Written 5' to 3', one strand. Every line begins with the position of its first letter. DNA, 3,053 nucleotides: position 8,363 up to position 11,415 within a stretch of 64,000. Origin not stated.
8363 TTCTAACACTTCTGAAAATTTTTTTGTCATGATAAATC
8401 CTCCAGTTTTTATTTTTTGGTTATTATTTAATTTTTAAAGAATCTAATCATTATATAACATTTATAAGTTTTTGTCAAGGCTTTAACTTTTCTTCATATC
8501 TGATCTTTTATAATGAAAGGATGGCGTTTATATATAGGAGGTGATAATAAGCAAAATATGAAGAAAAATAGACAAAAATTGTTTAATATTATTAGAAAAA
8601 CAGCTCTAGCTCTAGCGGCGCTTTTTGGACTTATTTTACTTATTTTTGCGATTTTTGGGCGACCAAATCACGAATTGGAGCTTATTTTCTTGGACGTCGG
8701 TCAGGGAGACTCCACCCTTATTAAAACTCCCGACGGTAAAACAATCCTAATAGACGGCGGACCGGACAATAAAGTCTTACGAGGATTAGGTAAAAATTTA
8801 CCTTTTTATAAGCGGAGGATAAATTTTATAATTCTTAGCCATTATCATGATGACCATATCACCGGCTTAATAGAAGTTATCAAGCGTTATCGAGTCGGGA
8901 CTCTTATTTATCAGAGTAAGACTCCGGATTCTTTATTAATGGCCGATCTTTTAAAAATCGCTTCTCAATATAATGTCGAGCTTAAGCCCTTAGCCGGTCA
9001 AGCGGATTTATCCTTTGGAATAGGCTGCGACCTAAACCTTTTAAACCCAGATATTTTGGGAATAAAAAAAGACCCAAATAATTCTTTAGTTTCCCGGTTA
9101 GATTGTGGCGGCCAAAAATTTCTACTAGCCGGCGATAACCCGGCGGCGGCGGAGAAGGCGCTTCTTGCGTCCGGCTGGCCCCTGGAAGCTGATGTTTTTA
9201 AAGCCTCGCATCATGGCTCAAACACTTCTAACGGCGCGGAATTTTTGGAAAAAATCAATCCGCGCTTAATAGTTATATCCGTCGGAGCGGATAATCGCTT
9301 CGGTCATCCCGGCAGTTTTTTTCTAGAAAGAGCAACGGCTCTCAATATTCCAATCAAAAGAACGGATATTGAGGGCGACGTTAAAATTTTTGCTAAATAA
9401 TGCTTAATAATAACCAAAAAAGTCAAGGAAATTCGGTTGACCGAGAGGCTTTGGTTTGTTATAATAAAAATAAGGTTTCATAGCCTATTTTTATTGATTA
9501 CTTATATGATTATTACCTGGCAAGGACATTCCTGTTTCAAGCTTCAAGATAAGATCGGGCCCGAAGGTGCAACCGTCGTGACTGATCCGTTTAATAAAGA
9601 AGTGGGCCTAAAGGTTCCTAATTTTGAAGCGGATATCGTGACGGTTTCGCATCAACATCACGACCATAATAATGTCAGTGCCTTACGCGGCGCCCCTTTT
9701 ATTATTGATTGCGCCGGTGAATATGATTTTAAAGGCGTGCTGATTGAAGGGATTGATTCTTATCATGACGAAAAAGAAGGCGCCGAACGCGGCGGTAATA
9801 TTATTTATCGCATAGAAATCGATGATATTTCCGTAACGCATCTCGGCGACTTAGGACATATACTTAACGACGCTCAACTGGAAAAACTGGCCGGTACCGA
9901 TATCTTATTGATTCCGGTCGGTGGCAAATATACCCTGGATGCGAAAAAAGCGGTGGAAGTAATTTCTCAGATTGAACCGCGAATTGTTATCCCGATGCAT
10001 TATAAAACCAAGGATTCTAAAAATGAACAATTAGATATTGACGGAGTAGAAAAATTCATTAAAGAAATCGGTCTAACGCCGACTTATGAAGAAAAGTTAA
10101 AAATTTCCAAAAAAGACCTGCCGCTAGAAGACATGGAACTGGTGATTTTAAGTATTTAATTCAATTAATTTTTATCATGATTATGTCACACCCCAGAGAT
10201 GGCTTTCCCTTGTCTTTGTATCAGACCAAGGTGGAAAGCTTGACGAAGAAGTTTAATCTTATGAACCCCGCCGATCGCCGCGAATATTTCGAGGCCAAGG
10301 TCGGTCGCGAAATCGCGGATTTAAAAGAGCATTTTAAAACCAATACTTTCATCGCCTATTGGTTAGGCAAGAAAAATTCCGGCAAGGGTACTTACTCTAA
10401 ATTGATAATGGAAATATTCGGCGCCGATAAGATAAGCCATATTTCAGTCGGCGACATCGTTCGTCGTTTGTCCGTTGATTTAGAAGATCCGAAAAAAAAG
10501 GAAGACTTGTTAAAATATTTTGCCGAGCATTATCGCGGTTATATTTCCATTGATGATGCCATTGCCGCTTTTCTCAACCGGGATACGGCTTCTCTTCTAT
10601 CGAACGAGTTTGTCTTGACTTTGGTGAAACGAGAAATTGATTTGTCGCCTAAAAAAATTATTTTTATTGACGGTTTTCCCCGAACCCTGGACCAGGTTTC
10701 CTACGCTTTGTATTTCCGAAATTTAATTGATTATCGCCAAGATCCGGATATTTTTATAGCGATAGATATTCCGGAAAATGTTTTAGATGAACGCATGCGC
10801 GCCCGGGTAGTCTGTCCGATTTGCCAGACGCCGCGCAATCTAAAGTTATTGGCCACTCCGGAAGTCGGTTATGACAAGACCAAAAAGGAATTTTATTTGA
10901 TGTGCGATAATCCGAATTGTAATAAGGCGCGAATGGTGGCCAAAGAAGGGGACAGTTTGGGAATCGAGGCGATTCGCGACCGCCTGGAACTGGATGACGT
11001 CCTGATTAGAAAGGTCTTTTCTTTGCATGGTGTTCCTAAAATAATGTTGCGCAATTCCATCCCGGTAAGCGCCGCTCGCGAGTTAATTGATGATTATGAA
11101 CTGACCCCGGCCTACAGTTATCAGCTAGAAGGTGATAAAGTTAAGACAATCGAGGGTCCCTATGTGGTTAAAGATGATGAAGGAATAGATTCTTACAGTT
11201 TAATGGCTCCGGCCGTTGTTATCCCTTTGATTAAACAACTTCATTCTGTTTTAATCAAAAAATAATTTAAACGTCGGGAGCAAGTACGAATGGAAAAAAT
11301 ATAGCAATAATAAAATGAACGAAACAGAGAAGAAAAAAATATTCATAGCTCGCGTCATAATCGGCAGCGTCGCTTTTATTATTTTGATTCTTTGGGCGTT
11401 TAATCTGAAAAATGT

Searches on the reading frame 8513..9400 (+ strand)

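Call 47: search_protein_families(library=pfam, proteins=[window:8513-9400:+], max_evalue=0.00001)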
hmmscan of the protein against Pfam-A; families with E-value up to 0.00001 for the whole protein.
window:8513-9400:+ (295 aa): 2 families
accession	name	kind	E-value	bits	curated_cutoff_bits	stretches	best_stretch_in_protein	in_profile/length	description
PF00753.33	Lactamase_B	-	7.2e-15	55.9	22.7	1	61-137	2-78/196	Metallo-beta-lactamase superfamily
PF12706.13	Lactamase_B_2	-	8.5e-06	25.9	27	0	77-174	2-105/200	Beta-lactamase superfamily domain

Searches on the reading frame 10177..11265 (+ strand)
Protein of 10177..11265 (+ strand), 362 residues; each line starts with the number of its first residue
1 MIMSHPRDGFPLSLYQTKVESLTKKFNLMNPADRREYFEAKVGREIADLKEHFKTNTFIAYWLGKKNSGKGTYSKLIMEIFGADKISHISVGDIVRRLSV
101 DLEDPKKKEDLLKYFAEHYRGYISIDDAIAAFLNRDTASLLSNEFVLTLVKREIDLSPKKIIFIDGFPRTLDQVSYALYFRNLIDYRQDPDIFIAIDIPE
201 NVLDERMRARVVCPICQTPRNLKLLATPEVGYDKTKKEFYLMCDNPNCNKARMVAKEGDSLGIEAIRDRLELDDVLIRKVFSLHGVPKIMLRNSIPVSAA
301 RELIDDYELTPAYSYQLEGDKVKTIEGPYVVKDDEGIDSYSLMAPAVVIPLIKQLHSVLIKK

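Call 47: search_protein_families(library=pfam, proteins=[window:10177-11265:+], max_evalue=0.00001)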
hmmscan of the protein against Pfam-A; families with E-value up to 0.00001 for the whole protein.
window:10177-11265:+ (362 aa): 2 families
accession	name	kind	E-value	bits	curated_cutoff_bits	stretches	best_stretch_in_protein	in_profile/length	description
PF00406.28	ADK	-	7.7e-13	49.3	26.8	1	136-253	50-132/151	Adenylate kinase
PF13207.12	AAA_17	-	1.1e-07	32.7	27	1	68-208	6-121/136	AAA domain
